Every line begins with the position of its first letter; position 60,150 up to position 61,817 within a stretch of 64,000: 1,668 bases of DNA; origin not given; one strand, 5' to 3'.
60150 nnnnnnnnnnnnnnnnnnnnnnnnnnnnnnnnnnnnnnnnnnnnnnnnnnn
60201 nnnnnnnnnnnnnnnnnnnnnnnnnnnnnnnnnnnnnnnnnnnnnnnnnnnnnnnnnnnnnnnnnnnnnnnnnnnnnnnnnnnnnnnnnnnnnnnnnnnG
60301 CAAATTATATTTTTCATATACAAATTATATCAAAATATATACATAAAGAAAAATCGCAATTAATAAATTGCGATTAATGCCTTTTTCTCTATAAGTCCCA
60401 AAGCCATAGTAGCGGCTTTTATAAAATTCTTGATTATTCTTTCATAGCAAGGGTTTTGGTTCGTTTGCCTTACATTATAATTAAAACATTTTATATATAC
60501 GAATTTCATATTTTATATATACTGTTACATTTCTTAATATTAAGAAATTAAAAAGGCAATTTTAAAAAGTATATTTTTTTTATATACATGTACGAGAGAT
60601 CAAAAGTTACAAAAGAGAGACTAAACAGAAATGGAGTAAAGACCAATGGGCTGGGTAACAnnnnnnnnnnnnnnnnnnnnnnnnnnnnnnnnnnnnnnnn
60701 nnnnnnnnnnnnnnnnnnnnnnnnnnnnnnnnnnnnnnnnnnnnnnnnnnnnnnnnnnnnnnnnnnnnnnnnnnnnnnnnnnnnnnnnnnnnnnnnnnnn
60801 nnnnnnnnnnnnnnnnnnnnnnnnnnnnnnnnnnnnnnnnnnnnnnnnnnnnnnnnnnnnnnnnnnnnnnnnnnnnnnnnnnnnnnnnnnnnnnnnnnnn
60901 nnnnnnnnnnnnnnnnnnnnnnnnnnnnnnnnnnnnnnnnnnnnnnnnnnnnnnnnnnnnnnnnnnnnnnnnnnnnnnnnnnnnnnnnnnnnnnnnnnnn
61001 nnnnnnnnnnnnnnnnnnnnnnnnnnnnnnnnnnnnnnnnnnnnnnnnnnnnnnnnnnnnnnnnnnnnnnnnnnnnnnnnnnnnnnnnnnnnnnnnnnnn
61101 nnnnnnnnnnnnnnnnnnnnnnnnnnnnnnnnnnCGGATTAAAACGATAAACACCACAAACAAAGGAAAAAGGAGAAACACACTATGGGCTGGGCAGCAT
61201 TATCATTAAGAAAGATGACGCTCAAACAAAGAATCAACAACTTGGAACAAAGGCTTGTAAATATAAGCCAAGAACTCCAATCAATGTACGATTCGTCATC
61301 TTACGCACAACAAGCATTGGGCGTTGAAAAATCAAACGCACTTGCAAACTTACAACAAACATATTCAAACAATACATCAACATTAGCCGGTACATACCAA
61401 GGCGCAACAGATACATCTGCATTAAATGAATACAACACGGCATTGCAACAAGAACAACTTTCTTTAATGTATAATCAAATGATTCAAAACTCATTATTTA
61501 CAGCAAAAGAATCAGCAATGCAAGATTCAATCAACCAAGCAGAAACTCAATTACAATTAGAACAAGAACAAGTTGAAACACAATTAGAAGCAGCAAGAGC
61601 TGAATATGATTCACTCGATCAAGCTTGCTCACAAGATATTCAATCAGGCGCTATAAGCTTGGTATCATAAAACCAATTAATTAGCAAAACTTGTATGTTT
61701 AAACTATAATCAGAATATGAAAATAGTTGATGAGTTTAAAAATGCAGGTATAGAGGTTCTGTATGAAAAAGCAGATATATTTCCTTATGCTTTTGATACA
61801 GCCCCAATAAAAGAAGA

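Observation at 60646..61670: Tandem pair of 160-aa coiled-coil paralogs with near-identical C-terminal helices, driven by the conserved promoter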

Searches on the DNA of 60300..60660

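Call 43: search_rna_families(source=window, start=60300, end=60660, threshold=evalue, max_evalue=1, show_alignments=2)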
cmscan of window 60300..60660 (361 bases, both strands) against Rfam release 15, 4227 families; matches with E-value up to 1: 0.
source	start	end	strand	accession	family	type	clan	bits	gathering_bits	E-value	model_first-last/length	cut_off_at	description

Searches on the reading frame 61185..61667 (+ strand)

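Call 4: search_protein_families(library=pfam, proteins=[window:61185-61667:+], max_evalue=10)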
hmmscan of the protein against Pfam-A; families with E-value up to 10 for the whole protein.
window:61185-61667:+ (161 aa): 11 families
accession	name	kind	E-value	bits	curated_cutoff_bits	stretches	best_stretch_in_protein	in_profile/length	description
PF21662.3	WipA_N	-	0.026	15.5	27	1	14-64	31-81/105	WipA, alpha-helical hairpin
PF22083.2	I-HmuI_NUMOD-like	-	0.085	12.9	27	0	114-132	13-31/46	DNA endonuclease I-HmuI-like, NUMOD-like domain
PF23608.1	Ig_ILCR1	-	0.13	12.8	27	1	54-112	5-62/114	ILCR1 Ig-like domain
PF10824.14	T7SS_ESX_EspC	-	0.22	12.4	23.5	1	106-153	52-99/100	Excreted virulence factor EspC, type VII ESX diderm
PF15665.10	FAM184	-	0.4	10.7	32.7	1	13-131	94-207/211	Family with sequence similarity 184, A and B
PF11285.13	DUF3086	-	0.77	9.2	24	1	5-39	7-41/277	Protein of unknown function (DUF3086)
PF01920.25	Prefoldin_2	-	1.1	9.7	27.6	1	6-34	67-95/106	Prefoldin subunit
PF12709.12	Fungal_TACC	-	1.3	10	27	1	105-144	32-71/77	Fungal Transforming acidic coiled-coil (TACC) proteins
PF15679.10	DUF4665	-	3.3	8.8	27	1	10-43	38-73/99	Domain of unknown function (DUF4665)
PF16326.10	ABC_tran_CTD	-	5.2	7.8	32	1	12-60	12-61/69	ABC transporter C-terminal domain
PF11740.13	KfrA_N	-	6.2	8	26.1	0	91-147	66-112/113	Plasmid replication region DNA-binding N-term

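Call 5: search_protein_families(library=ncbifam, proteins=[window:61185-61667:+], max_evalue=10)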
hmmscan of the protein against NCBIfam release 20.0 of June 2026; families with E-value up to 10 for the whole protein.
window:61185-61667:+ (161 aa): 3 families
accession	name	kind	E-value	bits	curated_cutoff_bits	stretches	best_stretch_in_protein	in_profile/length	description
NF010746.0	PRK14148.1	equivalog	2.2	8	212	1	108-150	16-58/195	nucleotide exchange factor GrpE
TIGR04211.1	SH3_and_anchor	equivalog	2.6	7.6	65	1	10-94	61-144/198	TIGR04211 family SH3 domain-containing protein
NF053525.1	thylo_ssr2422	subfamily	3.6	8.1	38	1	12-44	20-52/77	ssr2422 family thylakoid membrane protein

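Call 51: search_protein_families(library=phrogs, proteins=[window:61185-61667:+], max_evalue=0.01)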
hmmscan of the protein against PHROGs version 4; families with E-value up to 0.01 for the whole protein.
window:61185-61667:+ (161 aa): 2 families
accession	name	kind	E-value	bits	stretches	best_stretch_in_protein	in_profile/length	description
phrog_22742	-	unknown function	0.0039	18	1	16-67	7-57/69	-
phrog_13083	-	unknown function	0.0052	17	1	50-142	309-398/420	-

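Call 93: search_protein_families(library=padloc, proteins=[window:61185-61667:+], max_evalue=0.01)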
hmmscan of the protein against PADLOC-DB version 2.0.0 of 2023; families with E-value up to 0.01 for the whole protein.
window:61185-61667:+ (161 aa): 0 families
